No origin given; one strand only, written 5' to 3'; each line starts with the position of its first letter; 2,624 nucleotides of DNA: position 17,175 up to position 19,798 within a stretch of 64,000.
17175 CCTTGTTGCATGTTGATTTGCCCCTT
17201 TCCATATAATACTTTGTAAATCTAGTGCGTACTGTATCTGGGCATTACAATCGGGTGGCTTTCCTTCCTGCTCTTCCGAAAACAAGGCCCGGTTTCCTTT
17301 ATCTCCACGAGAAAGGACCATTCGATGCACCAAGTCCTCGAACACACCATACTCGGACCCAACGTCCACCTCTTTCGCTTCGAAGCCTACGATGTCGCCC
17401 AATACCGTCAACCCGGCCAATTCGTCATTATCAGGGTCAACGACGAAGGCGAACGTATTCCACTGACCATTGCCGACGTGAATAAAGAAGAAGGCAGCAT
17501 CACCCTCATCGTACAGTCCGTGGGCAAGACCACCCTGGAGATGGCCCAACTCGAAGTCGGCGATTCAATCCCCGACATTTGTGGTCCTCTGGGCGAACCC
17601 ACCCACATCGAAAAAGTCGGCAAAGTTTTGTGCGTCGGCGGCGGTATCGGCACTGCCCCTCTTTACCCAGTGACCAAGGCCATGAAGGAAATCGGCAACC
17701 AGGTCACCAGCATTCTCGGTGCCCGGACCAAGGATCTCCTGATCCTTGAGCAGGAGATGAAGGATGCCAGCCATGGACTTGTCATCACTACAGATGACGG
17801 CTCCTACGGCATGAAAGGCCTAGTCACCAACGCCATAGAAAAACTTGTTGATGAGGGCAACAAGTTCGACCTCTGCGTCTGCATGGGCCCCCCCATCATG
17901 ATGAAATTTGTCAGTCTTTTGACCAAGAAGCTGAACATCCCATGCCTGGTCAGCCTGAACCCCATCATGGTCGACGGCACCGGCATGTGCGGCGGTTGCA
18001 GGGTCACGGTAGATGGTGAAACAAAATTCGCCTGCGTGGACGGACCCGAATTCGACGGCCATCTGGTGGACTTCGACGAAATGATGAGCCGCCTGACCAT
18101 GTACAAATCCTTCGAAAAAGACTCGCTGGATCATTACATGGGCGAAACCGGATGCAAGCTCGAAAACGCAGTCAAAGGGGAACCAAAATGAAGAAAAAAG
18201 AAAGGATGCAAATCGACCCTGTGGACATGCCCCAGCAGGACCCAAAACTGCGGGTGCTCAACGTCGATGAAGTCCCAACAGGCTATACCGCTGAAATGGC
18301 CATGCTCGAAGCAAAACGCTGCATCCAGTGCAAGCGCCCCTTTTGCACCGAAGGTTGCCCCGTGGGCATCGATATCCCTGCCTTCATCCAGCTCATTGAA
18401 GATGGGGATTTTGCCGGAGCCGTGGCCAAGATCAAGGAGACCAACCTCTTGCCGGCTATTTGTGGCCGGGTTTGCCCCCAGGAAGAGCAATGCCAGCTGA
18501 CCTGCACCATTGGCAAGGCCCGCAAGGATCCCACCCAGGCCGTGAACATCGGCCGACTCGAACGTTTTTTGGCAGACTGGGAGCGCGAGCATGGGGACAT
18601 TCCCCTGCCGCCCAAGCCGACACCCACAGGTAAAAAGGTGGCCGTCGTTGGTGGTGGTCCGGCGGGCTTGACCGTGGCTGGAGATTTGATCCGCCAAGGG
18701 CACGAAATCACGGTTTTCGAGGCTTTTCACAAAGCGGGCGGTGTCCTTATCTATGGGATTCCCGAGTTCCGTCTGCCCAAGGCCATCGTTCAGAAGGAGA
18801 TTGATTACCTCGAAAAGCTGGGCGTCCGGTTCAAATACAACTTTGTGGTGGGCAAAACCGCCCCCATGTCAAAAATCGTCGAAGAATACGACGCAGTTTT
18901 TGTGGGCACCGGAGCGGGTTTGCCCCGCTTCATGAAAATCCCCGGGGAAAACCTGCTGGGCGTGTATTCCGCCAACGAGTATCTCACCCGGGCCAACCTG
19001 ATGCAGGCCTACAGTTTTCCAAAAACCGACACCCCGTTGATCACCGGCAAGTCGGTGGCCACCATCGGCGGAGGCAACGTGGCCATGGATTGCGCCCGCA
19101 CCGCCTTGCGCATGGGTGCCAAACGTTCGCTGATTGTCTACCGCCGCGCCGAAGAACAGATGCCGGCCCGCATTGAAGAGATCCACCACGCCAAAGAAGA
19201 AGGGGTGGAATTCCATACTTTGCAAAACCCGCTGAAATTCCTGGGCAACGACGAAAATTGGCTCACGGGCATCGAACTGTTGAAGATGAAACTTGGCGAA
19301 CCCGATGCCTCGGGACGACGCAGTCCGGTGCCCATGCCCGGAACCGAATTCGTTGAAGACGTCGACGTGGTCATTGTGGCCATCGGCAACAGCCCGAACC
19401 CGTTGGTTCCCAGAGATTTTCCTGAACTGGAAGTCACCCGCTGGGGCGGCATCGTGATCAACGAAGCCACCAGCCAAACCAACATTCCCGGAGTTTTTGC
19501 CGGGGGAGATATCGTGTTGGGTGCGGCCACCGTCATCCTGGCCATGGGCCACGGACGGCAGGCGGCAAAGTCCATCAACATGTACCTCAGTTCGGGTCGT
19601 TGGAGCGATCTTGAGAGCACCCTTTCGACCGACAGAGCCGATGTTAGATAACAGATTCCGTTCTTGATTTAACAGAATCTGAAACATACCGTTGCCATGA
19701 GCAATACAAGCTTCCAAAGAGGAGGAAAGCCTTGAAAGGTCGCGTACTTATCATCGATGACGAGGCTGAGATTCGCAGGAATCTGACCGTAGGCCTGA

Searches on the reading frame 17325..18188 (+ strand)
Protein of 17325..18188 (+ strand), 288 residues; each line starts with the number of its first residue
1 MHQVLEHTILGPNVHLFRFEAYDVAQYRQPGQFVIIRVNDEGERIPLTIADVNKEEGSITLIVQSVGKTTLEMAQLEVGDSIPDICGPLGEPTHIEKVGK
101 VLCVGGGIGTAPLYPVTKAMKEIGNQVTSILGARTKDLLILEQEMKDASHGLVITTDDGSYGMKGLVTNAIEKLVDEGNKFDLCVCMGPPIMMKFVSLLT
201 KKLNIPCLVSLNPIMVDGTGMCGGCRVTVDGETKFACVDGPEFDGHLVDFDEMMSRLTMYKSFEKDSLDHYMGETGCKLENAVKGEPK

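Call 7: search_protein_families(library=pfam, proteins=[window:17325-18188:+], max_evalue=0.0001)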
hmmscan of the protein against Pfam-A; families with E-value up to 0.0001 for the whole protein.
window:17325-18188:+ (288 aa): 3 families
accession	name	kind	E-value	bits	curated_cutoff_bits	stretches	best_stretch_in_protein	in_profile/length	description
PF10418.14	DHODB_Fe-S_bind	-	2.1e-13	50.2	23.9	1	212-248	1-40/41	Iron-sulfur cluster binding domain of dihydroorotate dehydrogenase B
PF00175.26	NAD_binding_1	-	1.4e-07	32.6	22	1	104-197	2-108/109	Oxidoreductase NAD-binding domain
PF00970.30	FAD_binding_6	-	2.8e-05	24.8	21.1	1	4-91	4-96/99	Oxidoreductase FAD-binding domain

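Call 39: search_solved_structures(query=window:17325-18188:+, max_evalue=1e-10)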
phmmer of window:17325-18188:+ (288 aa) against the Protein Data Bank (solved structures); distinct sequences matched with E-value up to 1e-10: 9.
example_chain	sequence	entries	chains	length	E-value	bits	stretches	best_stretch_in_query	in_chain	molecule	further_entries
5jca_S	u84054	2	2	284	9.7e-103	346.7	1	2-272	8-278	NADH-dependent Ferredoxin:NADP Oxidoreductase (NfnI) subunit beta | NADH-dependent Ferredoxin:NADP Oxidoreductase subunit beta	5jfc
4ylf_A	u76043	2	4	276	3.9e-92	311.9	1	6-271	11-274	Dihydroorotate dehydrogenase B (NAD(+)), electron transfer subunit homolog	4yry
5vj7_B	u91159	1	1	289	4.5e-62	213.2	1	2-277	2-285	Ferredoxin-NADP(+) reductase subunit alpha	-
5ksw_B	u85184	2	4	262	6.9e-24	87.9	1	24-245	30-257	Dihydroorotate dehydrogenase B (NAD(+)), electron transfer subunit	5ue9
1ep1_B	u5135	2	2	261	1.3e-23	87.1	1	25-246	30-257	DIHYDROOROTATE DEHYDROGENASE B (PYRK SUBUNIT)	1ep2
1ep3_B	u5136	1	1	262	1.3e-23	87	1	25-246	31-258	DIHYDROOROTATE DEHYDROGENASE B (PYRK SUBUNIT)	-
3lrx_A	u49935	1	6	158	1.6e-18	70.4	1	77-219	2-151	Putative hydrogenase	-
9nez_C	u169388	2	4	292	3.6e-16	62.6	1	14-244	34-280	Sulfhydrogenase 1 subunit gamma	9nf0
3lyu_A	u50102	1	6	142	4.9e-12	49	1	84-208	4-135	Putative hydrogenase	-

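Call 69: search_protein_families(library=ncbifam, proteins=[window:17325-18188:+], max_evalue=1e-10)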
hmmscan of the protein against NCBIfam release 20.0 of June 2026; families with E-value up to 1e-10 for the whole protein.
window:17325-18188:+ (288 aa): 13 families
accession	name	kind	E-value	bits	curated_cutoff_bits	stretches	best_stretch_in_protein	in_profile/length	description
NF004862.0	PRK06222.1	subfamily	1.2e-124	415.3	220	1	1-278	1-278/281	sulfide/dihydroorotate dehydrogenase-like FAD/NAD-binding protein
NF009414.0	PRK12778.1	equivalog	9.5e-121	404.4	1103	1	1-281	1-280/752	bifunctional dihydroorotate dehydrogenase B NAD binding subunit/NADPH-dependent glutamate synthase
NF009413.0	PRK12775.1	equivalog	6.7e-89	298.9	1895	1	1-282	1-280/1006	putative trifunctional 2-polyprenylphenol hydroxylase/glutamate synthase subunit beta/ferritin domain-containing protein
NF009415.0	PRK12779.1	equivalog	3.7e-68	230.3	1519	1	3-269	652-939/944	putative bifunctional glutamate synthase subunit beta/2-polyprenylphenol hydroxylase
NF000796.0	PRK00054.1-1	equivalog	7e-47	159.8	224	1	11-250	15-236/254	dihydroorotate dehydrogenase electron transfer subunit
NF000798.0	PRK00054.1-3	equivalog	2.8e-38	132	219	1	26-248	29-242/244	dihydroorotate dehydrogenase electron transfer subunit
NF000797.0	PRK00054.1-2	equivalog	5.7e-38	130.7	270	1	4-244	19-261/267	dihydroorotate dehydrogenase electron transfer subunit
NF000799.0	PRK00054.1-4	equivalog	2e-37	128.7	314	1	10-244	15-252/258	dihydroorotate dehydrogenase electron transfer subunit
TIGR02911.1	sulfite_red_B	equivalog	1.2e-21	77.1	288.6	1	17-244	23-252/261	anaerobic sulfite reductase subunit AsrB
NF006220.0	PRK08345.1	subfamily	7.6e-21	74.6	395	1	15-244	28-283/294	cytochrome-c3 hydrogenase subunit gamma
NF004470.0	PRK05802.1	equivalog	1e-17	64.2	313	1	4-233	70-309/330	sulfide/dihydroorotate dehydrogenase-like FAD/NAD-binding protein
NF040835.1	sulfhyd_HydG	equivalog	5.5e-17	61.9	650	1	14-244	34-280/292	NADPH-dependent hydrogenase/sulfhydrogenase 1 subunit gamma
NF040830.1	sulfhyd_ShyC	equivalog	3.2e-15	56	600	1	28-244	39-277/288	NAD(P)-dependent hydrogenase/sulfhydrogenase 2 subunit gamma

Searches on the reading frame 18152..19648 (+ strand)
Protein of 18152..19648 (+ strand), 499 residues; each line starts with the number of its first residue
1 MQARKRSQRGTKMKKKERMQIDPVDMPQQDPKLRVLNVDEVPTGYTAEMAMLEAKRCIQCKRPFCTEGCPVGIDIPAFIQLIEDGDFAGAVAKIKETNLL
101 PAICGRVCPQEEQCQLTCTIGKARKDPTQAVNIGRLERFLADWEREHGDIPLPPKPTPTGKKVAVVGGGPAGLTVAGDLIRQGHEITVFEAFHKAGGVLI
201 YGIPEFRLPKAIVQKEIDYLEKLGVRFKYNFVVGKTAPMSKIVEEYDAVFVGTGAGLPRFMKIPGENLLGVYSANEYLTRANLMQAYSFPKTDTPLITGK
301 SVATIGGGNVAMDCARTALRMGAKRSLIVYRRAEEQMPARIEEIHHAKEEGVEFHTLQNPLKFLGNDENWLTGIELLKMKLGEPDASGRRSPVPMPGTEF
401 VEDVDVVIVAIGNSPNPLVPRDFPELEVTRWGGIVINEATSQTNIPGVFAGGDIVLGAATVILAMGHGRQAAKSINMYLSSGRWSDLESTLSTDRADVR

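Call 7: search_protein_families(library=pfam, proteins=[window:18152-19648:+], max_evalue=0.0001)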
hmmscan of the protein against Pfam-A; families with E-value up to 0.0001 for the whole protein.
window:18152-19648:+ (499 aa): 8 families
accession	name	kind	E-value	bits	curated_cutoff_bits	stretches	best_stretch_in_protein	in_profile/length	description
PF14691.11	Fer4_20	-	6.2e-41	139.2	25.8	1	36-148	3-112/113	Dihydroprymidine dehydrogenase domain II, 4Fe-4S cluster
PF07992.20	Pyr_redox_2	-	3.5e-35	122.3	26.1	1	161-468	1-291/291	Pyridine nucleotide-disulphide oxidoreductase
PF00070.33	Pyr_redox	-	8.3e-13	49.1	22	1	302-375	2-78/82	Pyridine nucleotide-disulphide oxidoreductase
PF13738.12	Pyr_redox_3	-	1.9e-09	37.6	30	0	249-452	128-305/305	Pyridine nucleotide-disulphide oxidoreductase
PF13241.12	NAD_binding_7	-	4.1e-07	31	22.1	0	298-413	6-71/104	Putative NAD(P)-binding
PF01266.30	DAO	-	8.9e-06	25.9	27.9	0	162-196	1-35/353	FAD dependent oxidoreductase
PF13450.12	NAD_binding_8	-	1.7e-05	25.4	21.9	1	165-197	1-33/68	NAD(P)-binding Rossmann-like domain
PF03807.23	F420_oxidored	-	6.3e-05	23.9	21.6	0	162-188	1-28/94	NADP oxidoreductase coenzyme F420-dependent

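Call 38: search_solved_structures(query=window:18152-19648:+, max_evalue=1e-30, show_alignments=1)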
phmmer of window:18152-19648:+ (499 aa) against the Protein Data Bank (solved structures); distinct sequences matched with E-value up to 1e-30: 12.
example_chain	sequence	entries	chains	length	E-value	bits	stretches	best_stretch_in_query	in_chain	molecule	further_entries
4ylf_B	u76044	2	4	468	1.3e-163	548.4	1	25-485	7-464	Dihydropyrimidine dehydrogenase subunit A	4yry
5jca_L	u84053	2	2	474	2.9e-151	507.6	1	19-481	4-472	NADH-dependent Ferredoxin:NADP Oxidoreductase (NfnI) subunit alpha | NADH-dependent Ferredoxin:NADP Oxidoreductase subunit alpha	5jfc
5vj7_A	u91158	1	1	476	2.8e-143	481.3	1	23-481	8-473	Oxidoreductase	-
9n5u_A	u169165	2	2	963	1.7e-97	330.3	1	59-481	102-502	NfnA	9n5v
6s6s_G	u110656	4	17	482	1.1e-95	324.3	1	35-480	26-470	Glutamate synthase [NADPH] small chain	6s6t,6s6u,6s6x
2vdc_G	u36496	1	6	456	2.6e-95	323.1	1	41-480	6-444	GLUTAMATE SYNTHASE [NADPH] SMALL CHAIN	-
9bov_A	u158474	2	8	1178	1.1e-92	314.4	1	56-482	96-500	Molybdopterin oxidoreductase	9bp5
8oh5_C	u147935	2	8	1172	6.9e-80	272.2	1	56-481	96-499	Formate dehydrogenase-O, major subunit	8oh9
7mfm_I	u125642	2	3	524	1.4e-58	201.9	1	25-481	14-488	Glutamate synthase (NADPH) small chain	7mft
1gt8_A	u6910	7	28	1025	2.4e-49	171.5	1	47-481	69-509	DIHYDROPYRIMIDINE DEHYDROGENASE | Dihydropyrimidine dehydrogenase [NADP(+)]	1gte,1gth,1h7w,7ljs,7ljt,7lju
7m31_A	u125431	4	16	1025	2.5e-49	171.4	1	47-481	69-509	Dihydropyrimidine dehydrogenase [NADP(+)]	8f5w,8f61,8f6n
1h7x_A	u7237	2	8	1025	2.5e-49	171.4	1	47-481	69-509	DIHYDROPYRIMIDINE DEHYDROGENASE | Dihydropyrimidine dehydrogenase [NADP(+)]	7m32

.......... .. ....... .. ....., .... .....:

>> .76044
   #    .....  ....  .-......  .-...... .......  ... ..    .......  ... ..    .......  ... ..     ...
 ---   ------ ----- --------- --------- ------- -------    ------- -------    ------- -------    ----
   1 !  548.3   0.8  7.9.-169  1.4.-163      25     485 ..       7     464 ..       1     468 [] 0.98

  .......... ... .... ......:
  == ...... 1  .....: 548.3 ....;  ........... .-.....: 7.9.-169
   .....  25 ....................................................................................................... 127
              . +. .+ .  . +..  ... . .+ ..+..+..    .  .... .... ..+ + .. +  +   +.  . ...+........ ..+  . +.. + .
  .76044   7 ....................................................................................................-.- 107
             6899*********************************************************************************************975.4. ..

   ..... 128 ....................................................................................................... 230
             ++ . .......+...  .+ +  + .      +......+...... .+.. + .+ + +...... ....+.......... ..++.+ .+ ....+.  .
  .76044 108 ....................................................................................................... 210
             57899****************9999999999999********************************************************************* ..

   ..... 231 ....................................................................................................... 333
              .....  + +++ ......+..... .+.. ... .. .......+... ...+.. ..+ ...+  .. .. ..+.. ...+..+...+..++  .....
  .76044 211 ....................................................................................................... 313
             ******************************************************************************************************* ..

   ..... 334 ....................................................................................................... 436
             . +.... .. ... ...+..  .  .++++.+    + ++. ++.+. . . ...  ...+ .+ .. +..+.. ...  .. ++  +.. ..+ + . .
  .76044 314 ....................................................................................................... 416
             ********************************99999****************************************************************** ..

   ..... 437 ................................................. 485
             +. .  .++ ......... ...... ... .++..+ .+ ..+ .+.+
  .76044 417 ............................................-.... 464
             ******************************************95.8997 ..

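Call 69: search_protein_families(library=ncbifam, proteins=[window:18188-19648:+], max_evalue=1e-10)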
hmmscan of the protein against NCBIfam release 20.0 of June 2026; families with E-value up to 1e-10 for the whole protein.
window:18188-19648:+ (487 aa): 20 families
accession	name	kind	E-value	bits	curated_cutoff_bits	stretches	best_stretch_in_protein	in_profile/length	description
NF009414.0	PRK12778.1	equivalog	4.2e-207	689.9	1103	1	1-469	286-751/752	bifunctional dihydroorotate dehydrogenase B NAD binding subunit/NADPH-dependent glutamate synthase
TIGR01316.1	gltA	equivalog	3.8e-185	616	471.75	1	19-467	2-449/449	NADPH-dependent glutamate synthase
NF009413.0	PRK12775.1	equivalog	1.2e-155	519.9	1895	1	6-471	294-758/1006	putative trifunctional 2-polyprenylphenol hydroxylase/glutamate synthase subunit beta/ferritin domain-containing protein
NF009415.0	PRK12779.1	equivalog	6.2e-126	421.5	1519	1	54-464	211-623/944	putative bifunctional glutamate synthase subunit beta/2-polyprenylphenol hydroxylase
TIGR01318.1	gltD_gamma_fam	subfamily_domain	2.8e-118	395.5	482.95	1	17-468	14-466/467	glutamate synthase, small subunit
NF009410.0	PRK12771.1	subfamily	1.3e-117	393.8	516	1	51-471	48-449/566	NAD(P)-binding protein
NF009454.0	PRK12814.1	equivalog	7e-111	371.6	916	1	53-469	104-502/657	putative NADPH-dependent glutamate synthase small subunit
NF009408.0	PRK12769.1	equivalog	1.7e-109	366.8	1003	1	3-468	183-652/659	formate-dependent uric acid utilization protein AegA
NF009451.0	PRK12809.1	equivalog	9e-89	298.4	1154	1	26-463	191-630/639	formate-dependent uric acid utilization protein YgfT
NF010590.0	PRK13984.1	equivalog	7.1e-88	295.3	946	1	4-469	151-608/611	putative oxidoreductase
TIGR01317.1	GOGAT_sm_gam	subfamily_domain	4.2e-84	283.1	447.7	1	7-468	6-479/485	glutamate synthase small subunit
NF009409.0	PRK12770.1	subfamily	2.9e-83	279.9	343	1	143-469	13-352/360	putative glutamate synthase subunit beta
TIGR03315.1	Se_ygfK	equivalog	3.6e-83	279.6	835.3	1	47-466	441-836/1012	putative selenate reductase subunit YgfK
NF045663.1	diclust_near_Sec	equivalog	2.1e-45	155.1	530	1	42-243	9-199/759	pyridine nucleotide-disulfide oxidoreductase/dicluster-binding protein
TIGR01292.1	TRX_reduct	equivalog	1e-18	67.2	343.45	1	281-467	135-300/300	thioredoxin-disulfide reductase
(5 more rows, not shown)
